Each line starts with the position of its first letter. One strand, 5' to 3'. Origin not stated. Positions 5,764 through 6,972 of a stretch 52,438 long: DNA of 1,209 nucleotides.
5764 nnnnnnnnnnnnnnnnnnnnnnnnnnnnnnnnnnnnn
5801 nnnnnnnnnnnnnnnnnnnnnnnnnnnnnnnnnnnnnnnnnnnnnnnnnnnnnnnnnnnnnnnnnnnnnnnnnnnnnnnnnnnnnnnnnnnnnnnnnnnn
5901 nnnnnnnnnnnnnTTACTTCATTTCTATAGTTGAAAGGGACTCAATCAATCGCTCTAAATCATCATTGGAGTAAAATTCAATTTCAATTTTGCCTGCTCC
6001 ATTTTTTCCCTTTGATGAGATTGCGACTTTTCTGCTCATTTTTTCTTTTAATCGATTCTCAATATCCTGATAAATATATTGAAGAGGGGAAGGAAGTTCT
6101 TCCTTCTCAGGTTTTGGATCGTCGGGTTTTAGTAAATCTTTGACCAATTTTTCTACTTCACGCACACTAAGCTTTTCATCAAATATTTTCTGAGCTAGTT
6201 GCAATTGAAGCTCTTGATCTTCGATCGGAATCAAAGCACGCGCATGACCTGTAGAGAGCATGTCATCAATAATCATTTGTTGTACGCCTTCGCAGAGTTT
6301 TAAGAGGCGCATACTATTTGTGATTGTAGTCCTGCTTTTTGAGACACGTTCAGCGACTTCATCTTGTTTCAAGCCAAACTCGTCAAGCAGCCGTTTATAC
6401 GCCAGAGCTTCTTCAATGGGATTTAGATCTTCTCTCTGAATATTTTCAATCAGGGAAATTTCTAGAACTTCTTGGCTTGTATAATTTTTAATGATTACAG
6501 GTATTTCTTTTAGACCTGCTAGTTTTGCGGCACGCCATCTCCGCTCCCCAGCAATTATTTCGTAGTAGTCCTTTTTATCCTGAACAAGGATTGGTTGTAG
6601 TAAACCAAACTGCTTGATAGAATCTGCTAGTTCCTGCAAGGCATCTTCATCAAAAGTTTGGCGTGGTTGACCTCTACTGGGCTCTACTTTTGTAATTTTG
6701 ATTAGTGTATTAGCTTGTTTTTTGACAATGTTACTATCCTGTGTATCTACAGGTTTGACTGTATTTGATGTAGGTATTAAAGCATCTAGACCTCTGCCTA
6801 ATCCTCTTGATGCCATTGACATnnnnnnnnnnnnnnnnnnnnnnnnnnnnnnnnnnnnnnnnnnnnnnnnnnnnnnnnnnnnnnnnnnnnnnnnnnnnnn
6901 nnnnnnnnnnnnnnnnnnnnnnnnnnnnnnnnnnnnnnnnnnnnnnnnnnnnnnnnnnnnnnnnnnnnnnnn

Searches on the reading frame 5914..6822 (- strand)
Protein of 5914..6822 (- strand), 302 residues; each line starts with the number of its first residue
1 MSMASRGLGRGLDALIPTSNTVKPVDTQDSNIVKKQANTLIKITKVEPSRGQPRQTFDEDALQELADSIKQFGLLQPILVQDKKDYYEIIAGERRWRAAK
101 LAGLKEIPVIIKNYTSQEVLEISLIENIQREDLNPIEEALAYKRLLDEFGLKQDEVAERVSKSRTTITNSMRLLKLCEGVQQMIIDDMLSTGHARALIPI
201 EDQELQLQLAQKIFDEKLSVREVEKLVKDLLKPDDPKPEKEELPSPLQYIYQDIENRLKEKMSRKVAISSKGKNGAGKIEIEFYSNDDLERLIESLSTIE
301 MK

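Call 8: search_protein_families(library=pfam, proteins=[window:5914-6822:-])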
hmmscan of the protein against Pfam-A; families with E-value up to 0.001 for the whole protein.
window:5914-6822:- (302 aa): 3 families
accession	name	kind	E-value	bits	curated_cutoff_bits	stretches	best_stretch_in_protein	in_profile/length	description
PF17762.8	HTH_ParB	-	8.7e-39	132.2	22.6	1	131-231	1-101/102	ParB HTH domain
PF02195.25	ParB_N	-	6.6e-34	116.3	26.3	1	40-129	5-95/95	ParB N-terminal domain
PF23552.2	ParB_C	-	3e-08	33.4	23.8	1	253-296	7-49/50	ParB dimerisation domain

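Call 9: search_protein_families(library=ncbifam, proteins=[window:5914-6822:-])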
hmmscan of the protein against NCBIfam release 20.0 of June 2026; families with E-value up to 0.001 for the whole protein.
window:5914-6822:- (302 aa): 8 families
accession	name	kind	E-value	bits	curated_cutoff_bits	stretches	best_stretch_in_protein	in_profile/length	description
TIGR04285.1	nucleoid_noc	exception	1.8e-74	250.3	315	1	41-274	5-242/255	nucleoid occlusion protein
TIGR00180.1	parB_part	domain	3.1e-58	196.6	58.45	1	38-213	5-185/186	ParB/RepB/Spo0J family partition protein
TIGR03734.1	PRTRC_parB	hypoth_equivalog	1.4e-38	132.8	278.6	1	52-231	7-190/555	PRTRC system ParB family protein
TIGR03454.1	partition_RepB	equivalog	1.9e-14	53.8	201.5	1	43-174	69-201/325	plasmid partitioning protein RepB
NF010406.0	PRK13832.1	subfamily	7.2e-14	51.2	640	1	54-189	20-159/578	plasmid partitioning protein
NF010440.0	PRK13866.1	equivalog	4e-09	36.1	522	1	42-156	69-185/336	plasmid partitioning protein RepB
NF053625.1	SerKinSerKArch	equivalog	1.3e-07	31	380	1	34-143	12-118/244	ADP-dependent L-serine kinase SerK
NF010252.0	PRK13698.1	equivalog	8.1e-06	24.9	274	1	51-232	78-263/323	ParB/RepB/Spo0J family plasmid partition protein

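Call 16: find_encoding_contigs(protein=window:5914-6822:-, flank=5000, max_places=6)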
Protein window:5914-6822:- (302 aa): no gene with exactly this product is on record in the collection.

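Call 17: find_related_loci(query=window:5914-6822:-, collection=genome_contigs, flank=6000)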
Query window:5914-6822:- (302 aa) in genome_contigs; peptide patterns used: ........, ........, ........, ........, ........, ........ (x = any residue, [..] = any of these).
600 stretches matched a pattern (row limit reached: there are more); 594 encode a relative of the query (tblastn E <= 1e-3); the best 80 are kept; 80 distinct loci.
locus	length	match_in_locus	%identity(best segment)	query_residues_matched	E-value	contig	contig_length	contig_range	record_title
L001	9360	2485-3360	78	3-301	2e-155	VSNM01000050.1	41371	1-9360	MAG: Lachnospiraceae bacterium isolate S9762_S14_bin.4 S9762_S14_S9762_S14_bin.4_contig_50, whole genome shotgun sequenc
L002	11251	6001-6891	79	1-299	3e-155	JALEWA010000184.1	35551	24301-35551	MAG: Lachnospiraceae bacterium isolate SUG387 k141_4630708, whole genome shotgun sequence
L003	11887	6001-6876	77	3-301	4e-151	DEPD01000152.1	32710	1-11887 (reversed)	MAG TPA_asm: Lachnospiraceae bacterium UBA3401 UBA3401_contig_880, whole genome shotgun sequence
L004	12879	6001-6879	71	2-297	2e-131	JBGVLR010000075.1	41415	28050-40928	MAG: Acetatifactor sp. isolate fecal_MAG_277 fecal_MAG_277_contig_0075, whole genome shotgun sequence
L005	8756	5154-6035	69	5-298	6e-129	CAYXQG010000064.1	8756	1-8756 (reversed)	MAG TPA_asm: uncultured Acetatifactor sp. isolate SRP350583_co2_376 genome assembly, contig: NODE_12195_length_8756_cov_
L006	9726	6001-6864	70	6-297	9e-129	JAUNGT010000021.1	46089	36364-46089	MAG: Eubacteriales bacterium isolate S27M_St_35 NODE_406_length_46089_cov_151.465830, whole genome shotgun sequence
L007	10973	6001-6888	72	4-297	4e-127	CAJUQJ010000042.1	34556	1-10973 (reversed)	MAG TPA_asm: uncultured Lachnospiraceae bacterium isolate MGBC149507 genome assembly, contig: MGBC149507.42, whole genom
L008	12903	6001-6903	65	2-298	2e-123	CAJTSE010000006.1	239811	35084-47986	MAG TPA_asm: uncultured Acetatifactor sp. isolate MGBC113460 genome assembly, contig: MGBC113460.6, whole genome shotgun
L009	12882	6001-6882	66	3-297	7e-124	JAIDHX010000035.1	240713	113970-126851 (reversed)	MAG: Lachnospiraceae bacterium isolate SC0328_S13_3 SC0328_S13_3_contig_35, whole genome shotgun sequence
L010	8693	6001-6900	64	1-299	6e-119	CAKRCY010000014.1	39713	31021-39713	MAG: uncultured Dorea sp. isolate REFINED_METABAT215_TOP10_CONTIGS_1500_ASSEMBLY_K77_MERGED__Hadza_MoBio_hadza-A-D_B_24_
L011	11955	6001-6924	58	1-299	4e-114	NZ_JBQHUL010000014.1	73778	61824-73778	Blautia sp. HCP28S3_G10 contig00014, whole genome shotgun sequence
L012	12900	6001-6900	61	1-299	6e-114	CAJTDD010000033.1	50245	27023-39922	Lachnospiraceae bacterium isolate B50_50_CF_H genome assembly, contig: MGBC000111.33, whole genome shotgun sequence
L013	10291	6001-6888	61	7-299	6e-112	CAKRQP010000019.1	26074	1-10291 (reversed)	MAG: uncultured Lachnospiraceae bacterium isolate REFINED_METABAT215_TOP10_CONTIGS_1500_ASSEMBLY_K77_MERGED__Hadza_PheCh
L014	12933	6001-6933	57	1-299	8e-112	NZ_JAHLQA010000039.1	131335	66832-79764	Blautia sp. MSJ-19 M-19_ctg00012, whole genome shotgun sequence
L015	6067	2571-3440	58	1-298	1e-110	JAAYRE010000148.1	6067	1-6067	MAG: Clostridiales bacterium isolate AS23ysBPME_167 196368_AS23, whole genome shotgun sequence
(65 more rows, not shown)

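Call 23: search_solved_structures(query=window:5914-6822:-, show_alignments=5)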
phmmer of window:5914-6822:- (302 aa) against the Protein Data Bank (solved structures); distinct sequences matched with E-value up to 0.001: 15.
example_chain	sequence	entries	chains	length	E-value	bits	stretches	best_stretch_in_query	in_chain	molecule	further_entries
7bnk_A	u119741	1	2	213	2.3e-56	194.7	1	42-229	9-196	ParB family protein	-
7bnr_A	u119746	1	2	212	1.3e-55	192.2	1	42-229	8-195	ParB family protein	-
7o0n_A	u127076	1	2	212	1.4e-55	192.1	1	42-229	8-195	ParB family protein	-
1vz0_A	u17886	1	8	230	3.2e-51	177.8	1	4-230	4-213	Chromosome-partitioning protein Spo0J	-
7ng0_A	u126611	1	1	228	8.8e-51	176.4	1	42-240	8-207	Nucleoid occlusion protein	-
7nfu_A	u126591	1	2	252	6.8e-50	173.5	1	41-240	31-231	Nucleoid occlusion protein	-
6sdk_A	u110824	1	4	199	2.2e-49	171.8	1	41-230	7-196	Stage 0 sporulation protein J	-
6t1f_A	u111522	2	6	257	1.2e-48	169.3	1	1-228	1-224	Chromosome-partitioning protein ParB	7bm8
4umk_A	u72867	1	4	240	5.1e-48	167.3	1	6-230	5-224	PROBABLE CHROMOSOME-PARTITIONING PROTEIN PARB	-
7ol9_A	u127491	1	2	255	5.8e-46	160.6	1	37-240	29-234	Nucleoid occlusion protein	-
6y93_A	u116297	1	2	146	3.5e-25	92.4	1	118-240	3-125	Nucleoid occlusion protein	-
6s6h_A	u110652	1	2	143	2e-22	83.4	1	119-229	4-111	Chromosome-partitioning protein ParB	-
8qa8_A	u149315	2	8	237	6.3e-12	49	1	54-196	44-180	Transcriptional repressor protein KorB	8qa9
1r71_A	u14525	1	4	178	1.1e-05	28.4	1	95-197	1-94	Transcriptional repressor protein korB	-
5noc_A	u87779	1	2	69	0.00021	24.3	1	249-298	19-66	Stage 0 sporulation protein J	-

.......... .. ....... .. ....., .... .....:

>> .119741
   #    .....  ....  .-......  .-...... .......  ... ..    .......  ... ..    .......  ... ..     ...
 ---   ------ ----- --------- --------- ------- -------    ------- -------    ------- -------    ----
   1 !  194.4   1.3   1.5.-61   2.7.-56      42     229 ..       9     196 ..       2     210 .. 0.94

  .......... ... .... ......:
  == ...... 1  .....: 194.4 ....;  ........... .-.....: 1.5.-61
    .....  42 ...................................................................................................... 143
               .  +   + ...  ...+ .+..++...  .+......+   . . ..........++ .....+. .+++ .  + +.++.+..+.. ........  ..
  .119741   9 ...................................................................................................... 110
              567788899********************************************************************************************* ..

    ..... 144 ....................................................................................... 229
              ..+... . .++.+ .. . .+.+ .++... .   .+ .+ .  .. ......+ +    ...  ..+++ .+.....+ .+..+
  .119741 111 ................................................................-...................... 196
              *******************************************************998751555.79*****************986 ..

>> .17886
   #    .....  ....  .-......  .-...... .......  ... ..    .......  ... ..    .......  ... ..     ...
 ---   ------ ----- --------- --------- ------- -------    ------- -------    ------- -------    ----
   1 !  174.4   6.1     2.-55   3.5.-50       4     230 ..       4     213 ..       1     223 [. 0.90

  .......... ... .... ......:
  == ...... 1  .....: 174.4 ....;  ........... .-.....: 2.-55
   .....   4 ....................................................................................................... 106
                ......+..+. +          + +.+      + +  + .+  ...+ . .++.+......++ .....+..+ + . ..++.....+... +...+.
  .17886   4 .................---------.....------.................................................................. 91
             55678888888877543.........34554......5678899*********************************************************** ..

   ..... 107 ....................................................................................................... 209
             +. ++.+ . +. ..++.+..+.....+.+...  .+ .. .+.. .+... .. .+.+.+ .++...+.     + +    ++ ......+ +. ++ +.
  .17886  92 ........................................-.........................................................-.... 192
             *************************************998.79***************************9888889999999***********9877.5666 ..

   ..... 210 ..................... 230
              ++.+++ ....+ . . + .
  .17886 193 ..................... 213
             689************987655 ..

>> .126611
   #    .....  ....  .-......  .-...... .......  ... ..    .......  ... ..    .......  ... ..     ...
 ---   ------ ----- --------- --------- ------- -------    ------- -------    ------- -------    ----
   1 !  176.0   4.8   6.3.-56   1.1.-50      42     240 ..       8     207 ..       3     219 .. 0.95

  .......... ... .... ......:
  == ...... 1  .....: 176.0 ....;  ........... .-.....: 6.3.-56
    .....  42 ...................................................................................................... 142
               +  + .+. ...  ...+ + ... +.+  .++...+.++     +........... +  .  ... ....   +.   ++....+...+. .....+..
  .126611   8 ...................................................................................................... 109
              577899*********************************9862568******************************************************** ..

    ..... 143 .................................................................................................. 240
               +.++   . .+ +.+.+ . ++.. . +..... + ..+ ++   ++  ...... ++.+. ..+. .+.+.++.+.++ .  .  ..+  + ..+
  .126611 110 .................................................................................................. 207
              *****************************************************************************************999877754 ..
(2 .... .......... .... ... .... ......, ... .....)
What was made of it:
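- On Chromosomal ParABS parS site: GERRWRA at residues 92-98, aligned to the M. xanthus and T. thermophilus ParB structures (call 23)
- The GERRWRA CTP-binding motif is intact (call 23).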

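Call 32: find_related_loci(query=window:5914-6822:-, collection=metagenome_contigs, flank=10000)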
Query window:5914-6822:- (302 aa) in metagenome_contigs; peptide patterns used: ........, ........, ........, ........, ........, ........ (x = any residue, [..] = any of these).
600 stretches matched a pattern (row limit reached: there are more); 595 encode a relative of the query (tblastn E <= 1e-3); the best 80 are kept; 80 distinct loci.
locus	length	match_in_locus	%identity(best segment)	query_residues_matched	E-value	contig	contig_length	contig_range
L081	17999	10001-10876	73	6-297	5e-134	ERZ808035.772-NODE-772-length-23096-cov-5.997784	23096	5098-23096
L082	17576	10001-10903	70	2-297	1e-131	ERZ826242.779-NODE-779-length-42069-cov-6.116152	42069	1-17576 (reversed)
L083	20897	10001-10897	67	2-297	1e-130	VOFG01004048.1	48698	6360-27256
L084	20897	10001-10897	67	2-297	1e-130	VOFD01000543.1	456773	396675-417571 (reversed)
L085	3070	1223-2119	67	2-297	1e-135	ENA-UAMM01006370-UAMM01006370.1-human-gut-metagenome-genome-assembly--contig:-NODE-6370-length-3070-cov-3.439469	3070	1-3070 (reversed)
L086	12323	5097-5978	68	6-297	6e-129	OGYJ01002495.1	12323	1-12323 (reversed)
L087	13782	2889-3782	67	2-297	7e-129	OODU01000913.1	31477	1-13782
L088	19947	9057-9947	69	4-297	4e-127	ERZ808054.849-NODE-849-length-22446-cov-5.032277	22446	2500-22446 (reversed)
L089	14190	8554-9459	66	2-302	1e-126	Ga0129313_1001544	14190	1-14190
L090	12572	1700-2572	68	3-296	9e-127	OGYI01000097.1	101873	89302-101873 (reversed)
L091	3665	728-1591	68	3-296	5e-127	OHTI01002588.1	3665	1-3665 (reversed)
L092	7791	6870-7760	65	5-299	6e-121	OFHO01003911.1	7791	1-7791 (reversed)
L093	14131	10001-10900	64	1-299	2e-118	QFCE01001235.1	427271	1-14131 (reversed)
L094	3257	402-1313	61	1-299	2e-119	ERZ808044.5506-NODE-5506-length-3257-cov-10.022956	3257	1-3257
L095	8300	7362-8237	64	1-297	7e-116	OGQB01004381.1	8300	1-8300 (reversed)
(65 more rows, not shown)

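Call 41: search_protein_families(library=pfam, proteins=[L084:42-584:+, L084:633-2402:+, L084:2438-3862:+, L084:6660-7178:+, L084:8045-8530:-, L084:8906-9184:+, L002:2820-3449:+, L002:3492-4154:+])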
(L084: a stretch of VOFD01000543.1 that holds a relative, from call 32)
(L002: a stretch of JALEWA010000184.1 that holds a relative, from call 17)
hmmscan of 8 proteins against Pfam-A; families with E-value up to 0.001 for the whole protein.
L084:42-584:+ (180 aa): 3 families
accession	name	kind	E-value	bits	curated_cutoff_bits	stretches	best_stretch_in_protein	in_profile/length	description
PF01424.28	R3H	-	1e-24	86.7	26.8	1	118-177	1-59/60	R3H domain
PF13083.13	KH_KhpA-B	-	3.6e-19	68.9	32.1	1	35-106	3-72/73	KhpA/KhpB, KH domain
PF14804.11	Jag_N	-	2.9e-09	37.6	25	1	1-26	24-49/50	Jag N-terminus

L084:633-2402:+ (589 aa): 2 families
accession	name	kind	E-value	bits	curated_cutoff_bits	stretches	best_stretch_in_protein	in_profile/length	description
PF00884.28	Sulfatase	-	4e-13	49.8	25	1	228-532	2-299/301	Sulfatase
PF02995.22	DUF229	-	8.1e-05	21.9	25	1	449-480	315-346/496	Protein of unknown function (DUF229)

L084:2438-3862:+ (474 aa): 11 families
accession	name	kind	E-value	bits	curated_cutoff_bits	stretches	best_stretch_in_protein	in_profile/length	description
PF12631.12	MnmE_helical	-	4.5e-58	197.3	40.1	1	132-471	1-211/211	MnmE helical domain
PF10396.14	TrmE_N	-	2.8e-45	153.7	29.8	1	8-129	1-117/117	GTP-binding protein TrmE N-terminus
PF01926.29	MMR_HSR1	-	1.5e-27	96.4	21.9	1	229-340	3-113/113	50S ribosome-binding GTPase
PF02421.24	FeoB_N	-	1.8e-11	44.2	27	1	228-361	3-135/156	Ferrous iron transport protein B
PF00025.27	Arf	-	2.7e-10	40.4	22.3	1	223-389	12-173/174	ADP-ribosylation factor family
PF00350.29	Dynamin_N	-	5.2e-09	36.8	27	0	229-261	2-33/168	Dynamin family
PF04548.22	AIG1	-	2.7e-08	33.8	27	1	229-364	4-154/212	AIG1 family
PF03193.22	RsgA_GTPase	-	1e-06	29.1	30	1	226-286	107-171/174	RsgA GTPase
PF00009.33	GTP_EFTU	-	2.8e-05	24.2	26.5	0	229-389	7-181/188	Elongation factor Tu GTP binding domain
PF00071.28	Ras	-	7.6e-05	22.8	21.6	1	229-354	3-129/162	Ras family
PF02492.25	cobW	-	0.00052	20.1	20.7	0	263-359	73-172/180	CobW/HypB/UreG, nucleotide-binding domain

L084:6660-7178:+ (172 aa): 1 family
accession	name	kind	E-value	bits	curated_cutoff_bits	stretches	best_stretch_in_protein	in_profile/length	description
PF07730.19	HisKA_3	-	1.1e-11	45.6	24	1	29-94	1-66/68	Histidine kinase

L084:8045-8530:- (161 aa): 1 family
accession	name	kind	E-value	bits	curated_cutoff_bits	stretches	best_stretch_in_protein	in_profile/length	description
PF04073.20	tRNA_edit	-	3.2e-25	89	25.5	1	27-141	5-122/123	Aminoacyl-tRNA editing domain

L084:8906-9184:+ (92 aa): 1 family
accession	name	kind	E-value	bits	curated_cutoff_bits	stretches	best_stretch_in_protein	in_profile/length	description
PF21645.3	FakA-like_M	-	3.8e-20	71.9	24.9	1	12-88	1-78/80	Fatty acid kinase subunit A-like, middle domain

L002:2820-3449:+ (209 aa): 2 families
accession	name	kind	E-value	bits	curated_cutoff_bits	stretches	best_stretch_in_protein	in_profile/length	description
PF07730.19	HisKA_3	-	5e-14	53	24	1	16-81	1-66/68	Histidine kinase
PF02518.31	HATPase_c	-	7.9e-09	36.4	26.4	1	124-208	5-108/111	Histidine kinase-, DNA gyrase B-, and HSP90-like ATPase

L002:3492-4154:+ (220 aa): 4 families
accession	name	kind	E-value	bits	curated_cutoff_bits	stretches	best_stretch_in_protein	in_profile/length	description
PF00072.30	Response_reg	-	2.2e-32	112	30.2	1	11-122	1-110/111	Response regulator receiver domain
PF00196.25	GerE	-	1.4e-20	73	23.5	1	156-211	2-57/57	Bacterial regulatory proteins, luxR family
PF04545.22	Sigma70_r4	-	2.4e-05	24.2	24.1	1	155-199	3-48/50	Sigma-70, region 4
PF08281.18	Sigma70_r4_2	-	0.0003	20.8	25.7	1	155-198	9-53/54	Sigma-70, region 4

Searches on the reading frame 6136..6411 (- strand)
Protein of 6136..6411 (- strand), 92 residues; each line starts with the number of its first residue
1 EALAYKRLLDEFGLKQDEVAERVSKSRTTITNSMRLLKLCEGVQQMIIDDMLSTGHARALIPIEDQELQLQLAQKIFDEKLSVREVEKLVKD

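Call 30: search_solved_structures(query=window:6136-6411:-, show_alignments=5, max_evalue=0.00001)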
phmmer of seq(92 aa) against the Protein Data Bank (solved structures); distinct sequences matched with E-value up to 0.00001: 12.
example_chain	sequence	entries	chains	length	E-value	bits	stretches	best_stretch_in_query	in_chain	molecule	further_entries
7bnr_A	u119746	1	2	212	5.9e-20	74.4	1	1-91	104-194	ParB family protein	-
7bnk_A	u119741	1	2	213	6.1e-20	74.3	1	1-91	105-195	ParB family protein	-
7o0n_A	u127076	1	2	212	6.2e-20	74.3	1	1-91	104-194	ParB family protein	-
6y93_A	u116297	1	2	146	5.1e-17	65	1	1-89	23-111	Nucleoid occlusion protein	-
7ng0_A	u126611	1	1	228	1.1e-16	63.9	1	1-89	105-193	Nucleoid occlusion protein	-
7ol9_A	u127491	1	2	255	1.4e-16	63.6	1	1-89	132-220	Nucleoid occlusion protein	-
7nfu_A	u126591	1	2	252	2.7e-16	62.7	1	1-89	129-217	Nucleoid occlusion protein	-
6sdk_A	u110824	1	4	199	3.8e-16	62.2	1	1-91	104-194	Stage 0 sporulation protein J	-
4umk_A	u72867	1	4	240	3.4e-14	56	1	3-92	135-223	PROBABLE CHROMOSOME-PARTITIONING PROTEIN PARB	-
6s6h_A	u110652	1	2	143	6e-14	55.3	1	1-90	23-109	Chromosome-partitioning protein ParB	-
6t1f_A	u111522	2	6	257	2e-13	53.6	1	1-90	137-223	Chromosome-partitioning protein ParB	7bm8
1vz0_A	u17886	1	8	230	3.6e-12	49.6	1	1-89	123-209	Chromosome-partitioning protein Spo0J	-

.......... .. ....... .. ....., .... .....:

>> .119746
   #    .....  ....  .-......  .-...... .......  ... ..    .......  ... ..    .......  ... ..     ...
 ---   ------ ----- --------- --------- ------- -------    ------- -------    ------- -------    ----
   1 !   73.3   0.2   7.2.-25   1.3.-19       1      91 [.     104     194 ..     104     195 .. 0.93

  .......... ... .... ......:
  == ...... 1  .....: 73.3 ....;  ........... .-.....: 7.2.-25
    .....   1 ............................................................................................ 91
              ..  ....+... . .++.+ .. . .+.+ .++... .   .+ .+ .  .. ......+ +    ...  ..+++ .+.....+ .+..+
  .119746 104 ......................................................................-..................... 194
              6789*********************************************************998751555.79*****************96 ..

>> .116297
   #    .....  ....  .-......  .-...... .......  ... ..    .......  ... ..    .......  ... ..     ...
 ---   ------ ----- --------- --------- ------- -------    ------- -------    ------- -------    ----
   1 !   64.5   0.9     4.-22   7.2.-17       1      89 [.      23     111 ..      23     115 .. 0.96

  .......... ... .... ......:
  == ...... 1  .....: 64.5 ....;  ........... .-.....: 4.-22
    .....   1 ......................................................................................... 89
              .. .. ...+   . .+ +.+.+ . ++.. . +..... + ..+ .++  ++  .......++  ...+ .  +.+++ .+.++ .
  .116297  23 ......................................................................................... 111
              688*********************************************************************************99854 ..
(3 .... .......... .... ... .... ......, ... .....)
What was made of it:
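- On Chromosomal ParABS parS site: R164 and G192 align to Noc Q158 and R186 (calls 23, 30).
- The ParB residues at the four specificity positions are R/S/K/G. Noc has Q/K/K/R (alignment to 6y93 and 7ng0, calls 23, 30).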
